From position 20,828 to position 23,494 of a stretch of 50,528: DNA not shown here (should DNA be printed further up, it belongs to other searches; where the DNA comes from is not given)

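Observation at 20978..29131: Two dissimilar glycyl-radical enzymes served by one activase inside a CoA-ester catabolic island: a candidate undescribed anaerobic pathway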

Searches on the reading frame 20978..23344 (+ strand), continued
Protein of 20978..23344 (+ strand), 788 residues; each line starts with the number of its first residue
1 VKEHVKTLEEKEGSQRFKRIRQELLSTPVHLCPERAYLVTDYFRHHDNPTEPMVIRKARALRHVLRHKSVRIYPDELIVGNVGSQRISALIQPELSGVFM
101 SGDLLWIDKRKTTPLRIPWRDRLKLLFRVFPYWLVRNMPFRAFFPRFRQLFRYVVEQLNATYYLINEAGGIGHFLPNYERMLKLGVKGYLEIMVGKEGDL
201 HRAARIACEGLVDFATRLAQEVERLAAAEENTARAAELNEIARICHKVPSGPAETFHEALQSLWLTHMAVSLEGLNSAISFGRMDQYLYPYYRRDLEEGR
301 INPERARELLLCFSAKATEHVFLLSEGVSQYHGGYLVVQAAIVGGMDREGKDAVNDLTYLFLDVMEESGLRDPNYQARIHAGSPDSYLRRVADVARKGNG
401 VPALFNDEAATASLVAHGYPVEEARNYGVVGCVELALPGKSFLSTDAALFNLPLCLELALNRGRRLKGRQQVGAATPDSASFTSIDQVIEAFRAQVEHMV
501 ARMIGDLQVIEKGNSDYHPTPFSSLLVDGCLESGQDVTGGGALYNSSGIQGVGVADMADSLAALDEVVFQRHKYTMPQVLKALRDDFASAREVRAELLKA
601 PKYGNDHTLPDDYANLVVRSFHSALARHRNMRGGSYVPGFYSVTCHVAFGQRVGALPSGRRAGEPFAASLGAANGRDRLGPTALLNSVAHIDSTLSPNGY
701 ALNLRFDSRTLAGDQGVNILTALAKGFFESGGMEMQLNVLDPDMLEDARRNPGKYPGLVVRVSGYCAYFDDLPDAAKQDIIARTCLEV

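Call 27: search_solved_structures(query=window:20978-23344:+, max_evalue=1e-130, show_alignments=3)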
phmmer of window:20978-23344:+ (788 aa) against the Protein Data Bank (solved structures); distinct sequences matched with E-value up to 1e-130: 5.
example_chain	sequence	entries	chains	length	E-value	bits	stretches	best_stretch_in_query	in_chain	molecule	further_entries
2f3o_A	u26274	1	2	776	3.2e-151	508.3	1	24-784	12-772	pyruvate formate-lyase 2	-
9f3w_A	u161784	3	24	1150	7.1e-144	484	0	15-787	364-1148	Choline trimethylamine-lyase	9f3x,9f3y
1r8w_A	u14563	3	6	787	8.1e-144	483.9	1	15-784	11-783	glycerol dehydratase | B12-independent glycerol dehydratase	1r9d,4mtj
5i2a_A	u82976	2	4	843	1.3e-137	463.4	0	14-615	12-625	Diol-dehydratase | Diol dehydratase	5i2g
8id0_A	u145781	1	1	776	2.4e-132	445.9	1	13-784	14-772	formate C-acetyltransferase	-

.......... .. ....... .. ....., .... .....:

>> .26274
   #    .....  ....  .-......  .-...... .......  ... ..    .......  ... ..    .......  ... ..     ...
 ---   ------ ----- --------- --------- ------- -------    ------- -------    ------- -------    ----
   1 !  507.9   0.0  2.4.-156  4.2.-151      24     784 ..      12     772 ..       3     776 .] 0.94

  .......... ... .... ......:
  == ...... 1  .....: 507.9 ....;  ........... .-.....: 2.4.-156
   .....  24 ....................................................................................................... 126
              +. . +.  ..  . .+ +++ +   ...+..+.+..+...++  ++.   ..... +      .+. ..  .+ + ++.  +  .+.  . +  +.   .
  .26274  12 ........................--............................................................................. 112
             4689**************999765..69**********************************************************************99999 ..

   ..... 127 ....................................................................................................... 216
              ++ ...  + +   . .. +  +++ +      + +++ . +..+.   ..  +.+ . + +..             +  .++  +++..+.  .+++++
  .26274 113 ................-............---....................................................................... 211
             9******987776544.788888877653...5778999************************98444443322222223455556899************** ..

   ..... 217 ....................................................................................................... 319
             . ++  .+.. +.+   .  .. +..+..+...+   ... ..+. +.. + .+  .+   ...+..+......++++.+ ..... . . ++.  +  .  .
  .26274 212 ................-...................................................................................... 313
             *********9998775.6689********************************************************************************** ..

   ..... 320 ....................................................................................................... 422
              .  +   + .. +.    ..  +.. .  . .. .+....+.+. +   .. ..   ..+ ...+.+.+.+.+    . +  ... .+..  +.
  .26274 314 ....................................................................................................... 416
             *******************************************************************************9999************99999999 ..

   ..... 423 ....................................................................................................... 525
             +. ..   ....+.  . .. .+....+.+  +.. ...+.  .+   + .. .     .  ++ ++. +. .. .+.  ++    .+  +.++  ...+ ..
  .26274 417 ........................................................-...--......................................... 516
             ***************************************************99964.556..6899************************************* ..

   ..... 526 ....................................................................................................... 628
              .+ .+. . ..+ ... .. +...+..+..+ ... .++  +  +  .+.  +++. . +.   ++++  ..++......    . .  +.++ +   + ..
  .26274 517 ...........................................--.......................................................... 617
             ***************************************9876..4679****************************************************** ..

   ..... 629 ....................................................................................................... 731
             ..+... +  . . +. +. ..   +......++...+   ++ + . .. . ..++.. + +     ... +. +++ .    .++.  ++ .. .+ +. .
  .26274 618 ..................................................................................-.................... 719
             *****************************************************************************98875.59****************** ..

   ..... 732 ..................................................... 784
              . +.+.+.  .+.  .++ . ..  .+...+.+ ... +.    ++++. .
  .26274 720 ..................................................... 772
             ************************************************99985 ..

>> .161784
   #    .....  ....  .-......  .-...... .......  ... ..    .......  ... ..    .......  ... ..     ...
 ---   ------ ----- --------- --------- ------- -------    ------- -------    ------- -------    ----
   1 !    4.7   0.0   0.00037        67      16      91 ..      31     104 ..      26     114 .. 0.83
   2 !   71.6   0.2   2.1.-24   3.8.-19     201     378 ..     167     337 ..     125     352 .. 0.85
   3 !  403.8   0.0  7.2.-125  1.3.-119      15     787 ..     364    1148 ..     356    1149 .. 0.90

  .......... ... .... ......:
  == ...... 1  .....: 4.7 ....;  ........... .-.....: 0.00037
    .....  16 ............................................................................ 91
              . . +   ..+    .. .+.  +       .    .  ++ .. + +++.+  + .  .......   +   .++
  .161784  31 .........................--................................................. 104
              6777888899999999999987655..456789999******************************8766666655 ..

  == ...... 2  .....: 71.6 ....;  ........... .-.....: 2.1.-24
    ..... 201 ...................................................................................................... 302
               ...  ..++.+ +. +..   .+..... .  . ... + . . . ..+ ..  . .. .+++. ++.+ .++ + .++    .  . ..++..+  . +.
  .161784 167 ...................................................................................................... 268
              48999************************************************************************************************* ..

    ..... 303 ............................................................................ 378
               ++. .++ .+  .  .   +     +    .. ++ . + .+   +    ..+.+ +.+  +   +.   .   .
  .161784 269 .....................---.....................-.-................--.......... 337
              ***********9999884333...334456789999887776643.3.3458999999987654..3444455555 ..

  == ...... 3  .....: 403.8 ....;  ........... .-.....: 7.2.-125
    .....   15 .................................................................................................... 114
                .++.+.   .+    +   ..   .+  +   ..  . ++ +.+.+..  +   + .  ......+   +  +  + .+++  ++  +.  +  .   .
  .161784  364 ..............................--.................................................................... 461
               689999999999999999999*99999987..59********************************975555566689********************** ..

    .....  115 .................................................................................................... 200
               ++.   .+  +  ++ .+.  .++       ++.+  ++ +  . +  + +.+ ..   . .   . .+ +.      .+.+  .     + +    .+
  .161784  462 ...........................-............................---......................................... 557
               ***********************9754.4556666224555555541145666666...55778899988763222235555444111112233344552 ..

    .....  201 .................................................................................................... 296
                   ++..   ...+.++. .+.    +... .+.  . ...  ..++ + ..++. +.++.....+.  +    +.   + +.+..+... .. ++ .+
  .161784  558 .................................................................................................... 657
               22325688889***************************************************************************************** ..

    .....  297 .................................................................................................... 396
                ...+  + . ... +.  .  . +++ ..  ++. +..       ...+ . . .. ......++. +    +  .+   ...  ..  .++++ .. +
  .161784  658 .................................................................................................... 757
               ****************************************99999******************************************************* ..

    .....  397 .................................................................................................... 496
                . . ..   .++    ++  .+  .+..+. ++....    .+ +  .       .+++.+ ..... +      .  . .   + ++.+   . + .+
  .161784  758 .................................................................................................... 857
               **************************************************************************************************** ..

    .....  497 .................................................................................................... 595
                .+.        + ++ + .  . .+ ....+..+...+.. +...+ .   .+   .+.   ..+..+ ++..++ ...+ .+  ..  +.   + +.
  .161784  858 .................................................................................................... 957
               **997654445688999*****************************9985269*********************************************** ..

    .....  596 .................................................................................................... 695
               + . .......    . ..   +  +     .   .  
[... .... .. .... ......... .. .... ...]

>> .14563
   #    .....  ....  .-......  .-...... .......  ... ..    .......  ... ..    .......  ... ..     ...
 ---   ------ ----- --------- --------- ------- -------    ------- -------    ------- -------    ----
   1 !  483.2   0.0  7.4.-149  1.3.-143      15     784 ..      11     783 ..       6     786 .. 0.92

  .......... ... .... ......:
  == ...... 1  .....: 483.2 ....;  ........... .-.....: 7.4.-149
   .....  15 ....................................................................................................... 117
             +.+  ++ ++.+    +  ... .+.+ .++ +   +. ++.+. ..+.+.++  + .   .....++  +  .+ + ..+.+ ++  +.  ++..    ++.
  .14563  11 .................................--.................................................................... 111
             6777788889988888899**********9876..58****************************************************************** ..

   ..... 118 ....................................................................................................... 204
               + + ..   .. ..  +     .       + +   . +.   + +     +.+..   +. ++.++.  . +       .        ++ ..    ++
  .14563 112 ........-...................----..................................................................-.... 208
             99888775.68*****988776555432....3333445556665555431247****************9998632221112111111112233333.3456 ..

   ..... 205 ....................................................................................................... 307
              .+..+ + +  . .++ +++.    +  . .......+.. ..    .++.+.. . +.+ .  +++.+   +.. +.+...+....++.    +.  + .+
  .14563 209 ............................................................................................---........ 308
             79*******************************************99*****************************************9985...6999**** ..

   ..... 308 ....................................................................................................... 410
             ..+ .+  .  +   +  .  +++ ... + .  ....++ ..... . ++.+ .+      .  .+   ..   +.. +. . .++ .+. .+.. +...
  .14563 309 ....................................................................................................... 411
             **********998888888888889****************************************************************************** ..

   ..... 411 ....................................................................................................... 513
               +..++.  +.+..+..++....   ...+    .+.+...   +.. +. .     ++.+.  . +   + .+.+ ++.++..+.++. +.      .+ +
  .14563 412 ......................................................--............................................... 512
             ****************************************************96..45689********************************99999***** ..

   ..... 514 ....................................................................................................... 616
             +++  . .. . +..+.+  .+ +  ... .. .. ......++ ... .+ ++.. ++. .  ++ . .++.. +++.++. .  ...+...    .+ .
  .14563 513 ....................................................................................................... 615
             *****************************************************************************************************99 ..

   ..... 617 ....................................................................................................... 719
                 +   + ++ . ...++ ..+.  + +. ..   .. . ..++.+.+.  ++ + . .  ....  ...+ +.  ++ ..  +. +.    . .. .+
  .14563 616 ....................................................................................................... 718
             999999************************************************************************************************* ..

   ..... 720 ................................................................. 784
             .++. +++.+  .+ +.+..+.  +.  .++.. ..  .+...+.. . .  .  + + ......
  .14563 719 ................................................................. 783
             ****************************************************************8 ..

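Call 28: search_protein_families(library=ncbifam, proteins=[window:20978-23344:+], max_evalue=1e-10)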
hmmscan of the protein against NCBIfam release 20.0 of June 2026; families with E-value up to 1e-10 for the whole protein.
window:20978-23344:+ (788 aa): 12 families
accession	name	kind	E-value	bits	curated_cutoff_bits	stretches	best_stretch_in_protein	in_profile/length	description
TIGR01774.1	PFL2-3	subfamily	1.2e-191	638.9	678.2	1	15-785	4-783/786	formate C-acetyltransferase/glycerol dehydratase family glycyl radical enzyme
NF043068.1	glycl_HYPD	equivalog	1.2e-148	496.6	1100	1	15-784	2-780/784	trans-4-hydroxy-L-proline dehydratase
NF007437.0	PRK09983.1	equivalog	1.6e-145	486.2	1109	1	15-785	3-762/765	formate C-acetyltransferase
NF048011.1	SfplDhtHpsGDes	equivalog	2e-144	482.8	1000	1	9-784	18-817/821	(2S)-3-sulfopropanediol dehydratase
NF048009.1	SfplDhtHpfGKleb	equivalog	9.3e-140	467.2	1000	1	15-787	26-823/824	(2S)-3-sulfopropanediol dehydratase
TIGR04394.1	choline_CutC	equivalog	1.7e-139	466.7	1050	1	206-787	206-787/789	choline trimethylamine-lyase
NF033718.1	indole_decarb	equivalog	1.7e-97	327.6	1100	2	201-588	257-645/868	indoleacetate decarboxylase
NF033715.1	glycyl_HPDL_Lrg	equivalog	1.3e-80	271.4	1150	2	201-588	272-679/901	4-hydroxyphenylacetate decarboxylase large subunit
TIGR01255.1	pyr_form_ly_1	equivalog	6.5e-48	163.7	994.2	1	232-786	209-741/744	formate C-acetyltransferase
NF038360.1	rad_fix_GrcA3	exception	1.1e-14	54.2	158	1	715-785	4-74/78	autonomous glycyl radical cofactor GrcA3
TIGR04365.1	spare_glycyl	equivalog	4.5e-12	46.3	170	1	730-785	67-122/126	autonomous glycyl radical cofactor GrcA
NF008341.1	PRK11127.1-1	equivalog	2e-11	43.7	145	0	731-784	22-75/80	autonomous glycyl radical cofactor GrcA2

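Call 40: find_related_loci(query=A2, collection=metagenome_contigs, flank=10000)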
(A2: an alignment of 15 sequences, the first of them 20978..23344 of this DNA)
Query A2 (788 aa) in metagenome_contigs; peptide patterns used: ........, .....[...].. (x = any residue, [..] = any of these).
543 stretches matched a pattern; 275 encode a relative of the query (tblastn E <= 1e-3); the best 80 are kept; 80 distinct loci.
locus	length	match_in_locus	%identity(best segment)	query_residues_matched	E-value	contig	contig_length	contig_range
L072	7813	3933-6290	84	1-786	0e+0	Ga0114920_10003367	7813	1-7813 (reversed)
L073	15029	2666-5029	86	1-788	0e+0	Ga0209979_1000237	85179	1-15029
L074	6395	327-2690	84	1-788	0e+0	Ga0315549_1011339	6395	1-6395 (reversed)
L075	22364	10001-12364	84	1-788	0e+0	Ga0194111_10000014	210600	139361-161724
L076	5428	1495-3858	83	1-788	0e+0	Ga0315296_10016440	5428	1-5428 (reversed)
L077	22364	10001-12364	84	1-788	0e+0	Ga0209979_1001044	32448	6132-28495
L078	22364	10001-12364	81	1-788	0e+0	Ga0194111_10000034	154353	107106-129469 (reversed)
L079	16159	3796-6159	83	1-788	0e+0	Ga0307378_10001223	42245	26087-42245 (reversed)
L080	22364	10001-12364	81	1-788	0e+0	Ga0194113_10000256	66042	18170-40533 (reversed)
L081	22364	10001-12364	80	1-788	0e+0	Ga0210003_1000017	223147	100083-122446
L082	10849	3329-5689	80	1-787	0e+0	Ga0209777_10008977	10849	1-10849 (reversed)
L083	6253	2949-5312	80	1-788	0e+0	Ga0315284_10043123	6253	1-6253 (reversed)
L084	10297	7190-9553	85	1-788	0e+0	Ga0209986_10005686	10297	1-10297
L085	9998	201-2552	79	1-784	0e+0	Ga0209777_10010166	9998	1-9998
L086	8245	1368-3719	79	1-784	0e+0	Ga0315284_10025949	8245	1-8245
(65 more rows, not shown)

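Call 87: find_encoding_contigs(protein=P0007, flank=10000, max_places=2)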
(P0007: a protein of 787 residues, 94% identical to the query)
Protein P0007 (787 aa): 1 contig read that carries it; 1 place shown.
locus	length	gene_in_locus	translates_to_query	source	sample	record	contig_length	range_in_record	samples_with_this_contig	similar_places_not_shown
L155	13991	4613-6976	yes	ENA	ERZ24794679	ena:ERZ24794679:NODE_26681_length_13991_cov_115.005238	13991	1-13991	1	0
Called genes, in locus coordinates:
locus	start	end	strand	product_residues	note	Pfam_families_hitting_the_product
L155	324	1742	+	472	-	PF07679:I-set (faint)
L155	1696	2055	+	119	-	-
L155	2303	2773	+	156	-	PF03479:PCC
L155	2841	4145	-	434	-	PF07690:MFS_1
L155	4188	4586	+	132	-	-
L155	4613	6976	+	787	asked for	PF02901:PFL-like, PF01228:Gly_radical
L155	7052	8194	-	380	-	PF03060:NMO, PF01070:FMN_dh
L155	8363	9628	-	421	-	PF13458:Peripla_BP_6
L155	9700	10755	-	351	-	PF02653:BPD_transp_2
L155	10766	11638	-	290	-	PF02653:BPD_transp_2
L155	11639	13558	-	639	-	PF00501:AMP-binding, PF23562:AMP-binding_C_3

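Call 88: find_encoding_contigs(protein=P0011, flank=10000, max_places=2)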
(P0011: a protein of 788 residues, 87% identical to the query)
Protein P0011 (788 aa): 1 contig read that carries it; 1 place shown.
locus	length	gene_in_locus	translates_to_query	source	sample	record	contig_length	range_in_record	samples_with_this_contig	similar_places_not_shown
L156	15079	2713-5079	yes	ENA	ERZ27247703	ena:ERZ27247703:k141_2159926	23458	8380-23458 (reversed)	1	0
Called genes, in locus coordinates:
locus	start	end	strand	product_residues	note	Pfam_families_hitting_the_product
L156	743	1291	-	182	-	PF00132:Hexapep (weak), PF21711:DCTN5, PF25087:GMPPB_C (faint), PF14602:Hexapep_2 (faint), PF25084:LbH_EIF2B, PF00132:Hexapep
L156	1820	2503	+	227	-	PF00881:Nitroreductase, PF14512:TM1586_NiRdase (faint)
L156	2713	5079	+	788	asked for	PF02901:PFL-like, PF01228:Gly_radical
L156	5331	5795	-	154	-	-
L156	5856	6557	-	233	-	PF04326:SLFN_AlbA_2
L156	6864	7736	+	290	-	PF00753:Lactamase_B, PF12706:Lactamase_B_2 (faint)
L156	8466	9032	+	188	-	PF12675:DUF3795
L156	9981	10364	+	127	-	PF13743:Thioredoxin_5, PF01323:DSBA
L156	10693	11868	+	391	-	PF22691:Thiolase_C_1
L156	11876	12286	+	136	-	PF12172:zf-ChsH2, PF01796:OB_ChsH2_C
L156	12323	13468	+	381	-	PF22691:Thiolase_C_1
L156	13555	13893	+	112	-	PF12172:zf-ChsH2 (weak), PF01796:OB_ChsH2_C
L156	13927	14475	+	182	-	PF13452:FAS1_DH_region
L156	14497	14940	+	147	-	PF01575:MaoC_dehydratas (weak)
